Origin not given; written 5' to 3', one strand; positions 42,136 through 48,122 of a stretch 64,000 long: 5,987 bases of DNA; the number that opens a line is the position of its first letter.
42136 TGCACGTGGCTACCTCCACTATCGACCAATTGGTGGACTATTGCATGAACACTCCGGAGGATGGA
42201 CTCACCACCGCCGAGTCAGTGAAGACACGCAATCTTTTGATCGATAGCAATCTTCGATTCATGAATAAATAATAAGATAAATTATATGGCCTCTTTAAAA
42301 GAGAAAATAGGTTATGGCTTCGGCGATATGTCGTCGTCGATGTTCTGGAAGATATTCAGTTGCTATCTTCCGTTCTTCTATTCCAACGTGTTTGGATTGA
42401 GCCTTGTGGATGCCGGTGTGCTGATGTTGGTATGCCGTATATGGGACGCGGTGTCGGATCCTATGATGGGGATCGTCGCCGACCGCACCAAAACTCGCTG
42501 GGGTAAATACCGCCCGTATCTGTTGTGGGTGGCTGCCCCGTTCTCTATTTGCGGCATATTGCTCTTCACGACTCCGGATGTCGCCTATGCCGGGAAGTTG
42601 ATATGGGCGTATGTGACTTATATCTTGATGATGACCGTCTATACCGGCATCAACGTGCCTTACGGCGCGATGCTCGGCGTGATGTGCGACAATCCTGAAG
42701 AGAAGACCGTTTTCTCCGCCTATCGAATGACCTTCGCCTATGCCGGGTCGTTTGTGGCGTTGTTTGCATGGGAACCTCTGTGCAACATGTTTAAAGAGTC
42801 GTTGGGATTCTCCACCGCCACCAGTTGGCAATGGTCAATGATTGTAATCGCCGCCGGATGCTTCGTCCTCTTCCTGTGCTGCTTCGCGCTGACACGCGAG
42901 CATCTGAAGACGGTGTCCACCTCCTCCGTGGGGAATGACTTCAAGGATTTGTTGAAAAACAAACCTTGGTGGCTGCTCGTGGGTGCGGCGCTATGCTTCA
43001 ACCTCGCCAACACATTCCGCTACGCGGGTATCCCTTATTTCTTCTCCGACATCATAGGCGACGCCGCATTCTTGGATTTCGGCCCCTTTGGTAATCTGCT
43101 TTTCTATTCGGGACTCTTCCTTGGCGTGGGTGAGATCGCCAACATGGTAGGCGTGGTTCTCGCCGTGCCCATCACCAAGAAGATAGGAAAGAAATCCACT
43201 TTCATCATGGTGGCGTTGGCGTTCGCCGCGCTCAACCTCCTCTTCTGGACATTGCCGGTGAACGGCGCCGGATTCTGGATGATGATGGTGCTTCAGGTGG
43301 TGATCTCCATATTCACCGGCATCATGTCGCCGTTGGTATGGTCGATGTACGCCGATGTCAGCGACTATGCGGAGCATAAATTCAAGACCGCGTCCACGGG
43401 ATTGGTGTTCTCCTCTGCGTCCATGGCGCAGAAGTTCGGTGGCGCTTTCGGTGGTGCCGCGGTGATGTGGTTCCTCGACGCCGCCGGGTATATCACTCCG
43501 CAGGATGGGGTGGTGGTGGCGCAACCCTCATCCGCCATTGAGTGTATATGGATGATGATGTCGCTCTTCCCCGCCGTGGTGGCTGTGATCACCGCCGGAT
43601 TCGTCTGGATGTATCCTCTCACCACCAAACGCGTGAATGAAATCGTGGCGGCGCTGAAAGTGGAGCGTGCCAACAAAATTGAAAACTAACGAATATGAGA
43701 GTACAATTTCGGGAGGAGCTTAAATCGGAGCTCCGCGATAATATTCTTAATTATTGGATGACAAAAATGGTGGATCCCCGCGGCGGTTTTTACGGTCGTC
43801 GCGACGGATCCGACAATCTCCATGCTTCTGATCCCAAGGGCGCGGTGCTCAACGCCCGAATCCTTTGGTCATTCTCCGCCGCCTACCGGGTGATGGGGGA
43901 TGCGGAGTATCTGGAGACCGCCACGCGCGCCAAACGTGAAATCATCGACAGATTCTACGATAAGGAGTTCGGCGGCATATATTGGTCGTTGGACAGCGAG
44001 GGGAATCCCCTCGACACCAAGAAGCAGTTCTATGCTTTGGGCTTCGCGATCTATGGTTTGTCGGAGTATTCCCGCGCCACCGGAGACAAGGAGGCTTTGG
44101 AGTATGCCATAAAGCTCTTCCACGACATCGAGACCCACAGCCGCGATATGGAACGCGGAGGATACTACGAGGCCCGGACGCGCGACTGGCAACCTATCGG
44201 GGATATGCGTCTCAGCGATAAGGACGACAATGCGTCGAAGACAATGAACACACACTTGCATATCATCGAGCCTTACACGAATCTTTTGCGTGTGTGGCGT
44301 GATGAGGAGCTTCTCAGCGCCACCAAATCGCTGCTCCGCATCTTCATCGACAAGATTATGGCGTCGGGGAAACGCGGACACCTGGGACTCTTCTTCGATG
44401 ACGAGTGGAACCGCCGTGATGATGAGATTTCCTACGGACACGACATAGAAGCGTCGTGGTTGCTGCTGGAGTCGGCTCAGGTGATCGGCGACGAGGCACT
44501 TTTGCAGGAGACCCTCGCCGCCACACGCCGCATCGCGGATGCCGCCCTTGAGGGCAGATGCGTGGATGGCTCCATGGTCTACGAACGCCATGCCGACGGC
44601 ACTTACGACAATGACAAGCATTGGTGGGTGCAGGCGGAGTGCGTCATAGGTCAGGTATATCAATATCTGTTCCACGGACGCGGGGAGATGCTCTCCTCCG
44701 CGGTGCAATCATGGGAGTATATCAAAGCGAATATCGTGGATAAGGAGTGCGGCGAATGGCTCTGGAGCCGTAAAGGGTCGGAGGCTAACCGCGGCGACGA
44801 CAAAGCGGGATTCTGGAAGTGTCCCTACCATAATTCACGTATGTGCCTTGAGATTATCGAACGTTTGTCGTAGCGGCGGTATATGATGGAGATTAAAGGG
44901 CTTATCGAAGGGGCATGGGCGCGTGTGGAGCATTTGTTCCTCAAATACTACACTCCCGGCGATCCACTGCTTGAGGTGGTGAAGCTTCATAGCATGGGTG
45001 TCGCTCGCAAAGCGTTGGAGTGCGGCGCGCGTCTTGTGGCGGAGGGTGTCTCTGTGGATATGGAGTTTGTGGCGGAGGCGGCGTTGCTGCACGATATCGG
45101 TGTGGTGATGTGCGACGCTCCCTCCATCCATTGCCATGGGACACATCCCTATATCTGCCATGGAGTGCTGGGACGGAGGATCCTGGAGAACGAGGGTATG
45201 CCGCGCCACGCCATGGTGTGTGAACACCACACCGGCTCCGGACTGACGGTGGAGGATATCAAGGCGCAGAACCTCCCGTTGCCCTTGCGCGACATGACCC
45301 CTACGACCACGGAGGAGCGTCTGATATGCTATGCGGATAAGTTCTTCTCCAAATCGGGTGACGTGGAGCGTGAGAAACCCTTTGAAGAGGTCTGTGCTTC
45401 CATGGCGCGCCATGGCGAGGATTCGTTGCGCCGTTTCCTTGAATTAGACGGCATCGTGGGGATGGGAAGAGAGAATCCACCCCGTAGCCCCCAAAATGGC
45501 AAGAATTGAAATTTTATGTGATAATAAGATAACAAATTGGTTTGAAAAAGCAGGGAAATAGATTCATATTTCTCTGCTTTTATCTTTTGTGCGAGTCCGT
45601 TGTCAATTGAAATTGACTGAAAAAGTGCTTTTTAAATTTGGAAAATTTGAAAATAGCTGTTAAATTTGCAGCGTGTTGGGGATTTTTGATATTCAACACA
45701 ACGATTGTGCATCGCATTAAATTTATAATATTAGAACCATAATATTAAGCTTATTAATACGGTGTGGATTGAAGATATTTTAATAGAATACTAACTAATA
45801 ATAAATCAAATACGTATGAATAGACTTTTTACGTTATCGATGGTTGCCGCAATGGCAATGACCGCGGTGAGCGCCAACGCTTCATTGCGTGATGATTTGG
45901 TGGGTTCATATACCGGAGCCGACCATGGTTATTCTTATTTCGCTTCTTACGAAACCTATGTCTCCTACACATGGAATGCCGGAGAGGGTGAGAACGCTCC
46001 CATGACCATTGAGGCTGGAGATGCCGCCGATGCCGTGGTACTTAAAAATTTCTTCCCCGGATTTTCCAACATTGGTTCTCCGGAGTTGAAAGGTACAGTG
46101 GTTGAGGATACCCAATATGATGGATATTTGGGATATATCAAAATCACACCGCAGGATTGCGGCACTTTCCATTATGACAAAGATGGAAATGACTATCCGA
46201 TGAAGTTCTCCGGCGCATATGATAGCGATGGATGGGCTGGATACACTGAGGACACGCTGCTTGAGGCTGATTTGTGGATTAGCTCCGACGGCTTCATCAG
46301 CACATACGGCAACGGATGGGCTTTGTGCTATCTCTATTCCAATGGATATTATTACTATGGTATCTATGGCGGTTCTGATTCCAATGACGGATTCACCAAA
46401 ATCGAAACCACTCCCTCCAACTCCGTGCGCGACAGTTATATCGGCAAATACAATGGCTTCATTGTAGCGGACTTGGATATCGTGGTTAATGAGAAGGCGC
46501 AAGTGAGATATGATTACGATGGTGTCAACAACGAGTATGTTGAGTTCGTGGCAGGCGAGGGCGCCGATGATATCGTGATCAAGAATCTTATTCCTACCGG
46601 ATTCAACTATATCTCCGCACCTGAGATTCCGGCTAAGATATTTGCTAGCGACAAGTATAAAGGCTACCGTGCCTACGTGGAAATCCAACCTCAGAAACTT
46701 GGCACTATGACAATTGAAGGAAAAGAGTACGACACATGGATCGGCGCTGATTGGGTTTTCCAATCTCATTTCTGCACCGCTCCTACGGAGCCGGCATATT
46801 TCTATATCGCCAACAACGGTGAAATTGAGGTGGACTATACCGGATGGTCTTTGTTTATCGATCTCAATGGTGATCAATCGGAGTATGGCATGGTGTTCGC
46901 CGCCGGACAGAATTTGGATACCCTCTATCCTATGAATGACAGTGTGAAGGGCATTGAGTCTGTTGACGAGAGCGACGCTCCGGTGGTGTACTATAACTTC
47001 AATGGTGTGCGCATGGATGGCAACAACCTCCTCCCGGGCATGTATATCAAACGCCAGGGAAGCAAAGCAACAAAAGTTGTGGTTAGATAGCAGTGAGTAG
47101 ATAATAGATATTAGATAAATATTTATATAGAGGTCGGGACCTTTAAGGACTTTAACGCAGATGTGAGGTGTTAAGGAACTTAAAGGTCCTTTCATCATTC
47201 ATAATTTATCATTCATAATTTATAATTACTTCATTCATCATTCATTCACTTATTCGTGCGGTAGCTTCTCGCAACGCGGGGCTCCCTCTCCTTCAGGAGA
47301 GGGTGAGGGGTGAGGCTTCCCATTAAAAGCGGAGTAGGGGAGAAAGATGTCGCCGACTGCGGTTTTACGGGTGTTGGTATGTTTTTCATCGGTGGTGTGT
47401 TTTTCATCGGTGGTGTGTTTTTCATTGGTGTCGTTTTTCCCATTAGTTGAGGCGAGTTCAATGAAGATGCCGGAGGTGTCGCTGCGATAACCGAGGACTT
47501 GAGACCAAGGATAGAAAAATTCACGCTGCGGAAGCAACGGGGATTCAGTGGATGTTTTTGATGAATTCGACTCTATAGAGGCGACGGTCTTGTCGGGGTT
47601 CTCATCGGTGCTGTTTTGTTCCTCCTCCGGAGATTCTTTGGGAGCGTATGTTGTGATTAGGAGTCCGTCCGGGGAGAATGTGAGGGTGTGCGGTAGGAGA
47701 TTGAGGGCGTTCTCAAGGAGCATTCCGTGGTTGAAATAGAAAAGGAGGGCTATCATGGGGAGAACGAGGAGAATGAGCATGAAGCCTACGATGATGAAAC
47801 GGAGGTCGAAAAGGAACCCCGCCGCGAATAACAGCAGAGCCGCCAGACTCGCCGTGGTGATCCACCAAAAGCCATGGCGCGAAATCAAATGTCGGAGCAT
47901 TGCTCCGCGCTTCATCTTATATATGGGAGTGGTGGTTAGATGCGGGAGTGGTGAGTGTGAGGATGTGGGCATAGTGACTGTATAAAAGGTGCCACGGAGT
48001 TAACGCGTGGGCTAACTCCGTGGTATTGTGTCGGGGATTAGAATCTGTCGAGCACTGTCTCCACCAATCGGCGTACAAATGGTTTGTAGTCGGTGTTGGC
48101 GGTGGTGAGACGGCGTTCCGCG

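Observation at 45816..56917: Uncharacterised ~170-aa module present five times across three genes: two T9SS-tagged twin-module paralogs and a SusD-adjacent lipoprotein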

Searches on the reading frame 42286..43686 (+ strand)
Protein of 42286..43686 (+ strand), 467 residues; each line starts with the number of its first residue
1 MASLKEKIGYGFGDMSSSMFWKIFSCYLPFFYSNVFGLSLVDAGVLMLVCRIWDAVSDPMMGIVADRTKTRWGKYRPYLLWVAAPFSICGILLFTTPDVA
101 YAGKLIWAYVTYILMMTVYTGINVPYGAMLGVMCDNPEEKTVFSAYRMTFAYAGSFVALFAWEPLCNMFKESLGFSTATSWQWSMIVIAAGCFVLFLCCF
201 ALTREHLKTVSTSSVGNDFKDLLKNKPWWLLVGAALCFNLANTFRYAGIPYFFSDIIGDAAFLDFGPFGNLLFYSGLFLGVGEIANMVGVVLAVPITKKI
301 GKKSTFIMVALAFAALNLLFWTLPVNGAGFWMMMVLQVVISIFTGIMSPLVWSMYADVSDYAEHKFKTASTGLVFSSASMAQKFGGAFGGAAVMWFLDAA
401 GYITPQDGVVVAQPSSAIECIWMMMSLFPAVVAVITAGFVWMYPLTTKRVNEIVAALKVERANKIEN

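Call 15: search_protein_families(library=pfam, proteins=[window:42286-43686:+], max_evalue=0.001)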
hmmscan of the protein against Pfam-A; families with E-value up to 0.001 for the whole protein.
window:42286-43686:+ (467 aa): 2 families
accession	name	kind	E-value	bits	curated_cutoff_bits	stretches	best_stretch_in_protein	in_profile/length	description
PF13347.12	MFS_2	-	4.1e-85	286.3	27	1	9-446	1-426/427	MFS/sugar transport protein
PF07690.21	MFS_1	-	2.9e-19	69.6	33.4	3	175-389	144-346/347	Major Facilitator Superfamily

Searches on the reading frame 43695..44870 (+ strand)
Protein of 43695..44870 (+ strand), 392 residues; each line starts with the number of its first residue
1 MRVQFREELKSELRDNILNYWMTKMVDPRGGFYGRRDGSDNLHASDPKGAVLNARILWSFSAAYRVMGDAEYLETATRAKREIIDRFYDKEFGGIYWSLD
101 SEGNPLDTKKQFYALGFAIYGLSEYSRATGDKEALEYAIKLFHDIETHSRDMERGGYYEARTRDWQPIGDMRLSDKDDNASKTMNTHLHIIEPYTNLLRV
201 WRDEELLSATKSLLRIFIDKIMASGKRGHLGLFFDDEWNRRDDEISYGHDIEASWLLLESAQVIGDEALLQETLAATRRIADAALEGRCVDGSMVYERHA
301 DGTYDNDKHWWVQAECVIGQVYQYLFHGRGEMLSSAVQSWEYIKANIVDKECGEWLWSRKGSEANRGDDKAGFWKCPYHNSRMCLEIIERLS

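Call 15: search_protein_families(library=pfam, proteins=[window:43695-44870:+], max_evalue=0.001)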
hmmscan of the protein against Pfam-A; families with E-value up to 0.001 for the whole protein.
window:43695-44870:+ (392 aa): 2 families
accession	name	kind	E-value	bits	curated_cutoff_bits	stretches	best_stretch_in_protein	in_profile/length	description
PF07221.17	GlcNAc_2-epim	-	8.8e-30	104.5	23.4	1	31-375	1-340/347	N-acylglucosamine 2-epimerase (GlcNAc 2-epimerase)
PF06662.19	C5-epim_C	-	0.0002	21.4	23.3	1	50-159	28-142/188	D-glucuronyl C5-epimerase C-terminus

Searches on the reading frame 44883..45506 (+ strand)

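Call 16: search_protein_families(library=pfam, proteins=[window:44883-45506:+], max_evalue=0.001)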
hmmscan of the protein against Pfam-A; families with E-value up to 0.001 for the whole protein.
window:44883-45506:+ (208 aa): 1 family
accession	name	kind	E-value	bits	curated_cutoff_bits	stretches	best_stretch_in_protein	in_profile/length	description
PF01966.28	HD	-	1.6e-08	35.3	22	1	36-154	4-113/116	HD domain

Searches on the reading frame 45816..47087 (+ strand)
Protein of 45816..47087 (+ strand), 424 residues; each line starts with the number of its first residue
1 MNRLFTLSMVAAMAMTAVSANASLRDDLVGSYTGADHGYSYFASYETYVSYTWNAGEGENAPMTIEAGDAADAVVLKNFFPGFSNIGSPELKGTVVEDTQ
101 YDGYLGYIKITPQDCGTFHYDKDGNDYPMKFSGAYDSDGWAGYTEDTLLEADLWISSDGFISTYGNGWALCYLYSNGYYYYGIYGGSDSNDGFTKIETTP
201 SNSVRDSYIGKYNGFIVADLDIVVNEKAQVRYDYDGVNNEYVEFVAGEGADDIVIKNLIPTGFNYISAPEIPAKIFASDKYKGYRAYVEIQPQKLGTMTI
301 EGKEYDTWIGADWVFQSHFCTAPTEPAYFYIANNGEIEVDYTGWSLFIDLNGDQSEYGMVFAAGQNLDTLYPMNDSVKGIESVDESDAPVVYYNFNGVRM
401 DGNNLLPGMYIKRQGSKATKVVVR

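Call 2: search_protein_families(library=pfam, proteins=[window:45816-47087:+], max_evalue=1)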
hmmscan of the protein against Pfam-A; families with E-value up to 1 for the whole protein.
window:45816-47087:+ (424 aa): 0 families

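Call 3: search_protein_families(library=ncbifam, proteins=[window:45816-47087:+], max_evalue=1)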
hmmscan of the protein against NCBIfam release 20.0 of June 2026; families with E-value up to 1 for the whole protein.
window:45816-47087:+ (424 aa): 0 families

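Call 6: find_homologous_proteins(query=window:45816-47087:+)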
Query window:45816-47087:+ (424 aa): 7 proteins with E <= 0.001 among 4425 candidates.
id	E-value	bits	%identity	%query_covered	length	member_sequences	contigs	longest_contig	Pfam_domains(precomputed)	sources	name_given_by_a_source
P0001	7.0e-281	950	97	100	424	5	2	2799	-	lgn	-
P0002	7.1e-135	468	40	98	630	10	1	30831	-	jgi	jgi:hypothetical protein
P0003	3.6e-94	334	44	100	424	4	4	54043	-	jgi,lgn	jgi:hypothetical protein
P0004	1.3e-33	135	36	56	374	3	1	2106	-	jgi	jgi:hypothetical protein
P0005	4.6e-8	51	61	11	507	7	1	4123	-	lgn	-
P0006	4.3e-6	44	56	11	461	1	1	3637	PF13287.13,PF13290.14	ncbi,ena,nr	ncbi:MAG: chitobiase/beta-hexosaminidase C-terminal domain-containing protein [Muribaculaceae bacter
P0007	3.7e-4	38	65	11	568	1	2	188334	PF13306.13,PF12799.14,PF02368.25,PF13855.13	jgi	jgi:hypothetical protein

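Call 21: search_protein_families(library=ncbifam, proteins=[P0005, P0006, P0007, P0004, P0002], max_evalue=10)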
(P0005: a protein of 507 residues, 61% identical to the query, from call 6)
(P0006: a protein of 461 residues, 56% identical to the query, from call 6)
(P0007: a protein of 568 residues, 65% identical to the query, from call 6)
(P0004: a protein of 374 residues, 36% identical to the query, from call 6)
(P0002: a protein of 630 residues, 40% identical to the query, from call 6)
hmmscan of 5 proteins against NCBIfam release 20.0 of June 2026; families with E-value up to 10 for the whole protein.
P0005 (507 aa): 1 family
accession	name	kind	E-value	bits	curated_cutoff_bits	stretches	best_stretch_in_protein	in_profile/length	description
NF033679.1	DNRLRE_dom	domain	5.6e-09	36.3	34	2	251-448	1-164/164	DNRLRE domain-containing protein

P0006 (461 aa): 2 families
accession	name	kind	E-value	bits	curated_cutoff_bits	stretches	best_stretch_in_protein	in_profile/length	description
NF042962.1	DUF499_antiphage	equivalog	0.056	11.3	1200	1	191-242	848-899/1025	anti-phage-associated DUF499 domain-containing protein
NF047446.1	barrel_OmpL47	domain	0.11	13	40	1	197-245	20-66/68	OmpL47-type beta-barrel domain-containing protein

P0007 (568 aa): 3 families
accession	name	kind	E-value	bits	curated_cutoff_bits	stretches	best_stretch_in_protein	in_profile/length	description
NF047961.1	adhesin_HupY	equivalog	9.4e-26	90.2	1250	5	83-147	187-250/978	leucine-rich repeat adhesin HupY/LrrG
NF045861.1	glide_Gli349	exception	9.5e-19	65.6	1750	4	61-134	2679-2750/3169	gliding machinery surface structure protein Gli349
TIGR02167.2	Liste_lipo_26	repeat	3.2e-10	39.5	30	5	272-286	1-15/26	PARCEL repeat-containing surface protein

P0004 (374 aa): 1 family
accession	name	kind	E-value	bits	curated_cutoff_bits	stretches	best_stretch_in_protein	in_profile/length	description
NF033802.1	AimP_fam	subfamily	0.059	13.6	35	1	319-341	14-36/43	lysogeny pheromone AimP family peptide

P0002 (630 aa): 1 family
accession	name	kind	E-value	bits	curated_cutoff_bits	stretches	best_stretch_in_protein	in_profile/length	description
TIGR02571.1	ComEB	equivalog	0.18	11.8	219.45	0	416-440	34-58/151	ComE operon protein 2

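Call 29: find_encoding_contigs(protein=P0002, flank=10000, max_places=3)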
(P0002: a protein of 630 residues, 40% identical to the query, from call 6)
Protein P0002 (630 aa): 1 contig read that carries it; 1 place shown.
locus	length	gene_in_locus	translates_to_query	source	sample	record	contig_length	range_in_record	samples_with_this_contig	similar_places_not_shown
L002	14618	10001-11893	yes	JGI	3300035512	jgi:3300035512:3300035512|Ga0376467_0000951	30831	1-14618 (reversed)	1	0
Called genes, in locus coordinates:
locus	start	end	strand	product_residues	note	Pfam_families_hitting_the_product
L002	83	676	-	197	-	PF00027:cNMP_binding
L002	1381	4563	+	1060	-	PF12705:PDDEXK_1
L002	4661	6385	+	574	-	PF00069:Pkinase, PF07714:PK_Tyr_Ser-Thr, PF03544:TonB_C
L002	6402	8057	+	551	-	PF00069:Pkinase, PF07714:PK_Tyr_Ser-Thr, PF03109:ABC1 (weak)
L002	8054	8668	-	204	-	-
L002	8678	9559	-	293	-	PF01048:PNP_UDP_1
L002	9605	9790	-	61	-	PF14056:DUF4250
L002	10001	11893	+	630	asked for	-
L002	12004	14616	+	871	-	?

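Call 41: search_protein_families(library=pfam, proteins=[P0004, P0005], max_evalue=1)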
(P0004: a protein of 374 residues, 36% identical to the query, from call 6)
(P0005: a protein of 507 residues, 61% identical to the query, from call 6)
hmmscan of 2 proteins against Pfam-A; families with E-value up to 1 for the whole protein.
P0004 (374 aa): 1 family
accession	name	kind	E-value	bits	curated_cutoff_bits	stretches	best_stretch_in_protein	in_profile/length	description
PF08877.16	MepB-like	-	0.072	13.3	27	1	256-308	52-104/122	MepB-like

P0005 (507 aa): 0 families

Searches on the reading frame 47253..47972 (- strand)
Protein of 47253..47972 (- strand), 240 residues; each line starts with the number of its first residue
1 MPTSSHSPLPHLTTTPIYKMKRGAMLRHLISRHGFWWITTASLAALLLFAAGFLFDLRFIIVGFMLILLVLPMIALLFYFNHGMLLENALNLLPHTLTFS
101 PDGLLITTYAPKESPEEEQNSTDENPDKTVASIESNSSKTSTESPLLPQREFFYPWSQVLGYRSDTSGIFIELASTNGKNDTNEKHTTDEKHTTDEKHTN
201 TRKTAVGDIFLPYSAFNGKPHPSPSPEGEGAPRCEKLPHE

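Call 16: search_protein_families(library=pfam, proteins=[window:47253-47972:-], max_evalue=0.001)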
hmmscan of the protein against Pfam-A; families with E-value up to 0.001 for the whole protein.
window:47253-47972:- (240 aa): 0 families

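Call 75: search_protein_families(library=pfam, proteins=[window:47253-47972:-], max_evalue=0.001)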
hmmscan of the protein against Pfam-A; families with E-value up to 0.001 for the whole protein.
window:47253-47972:- (240 aa): 0 families
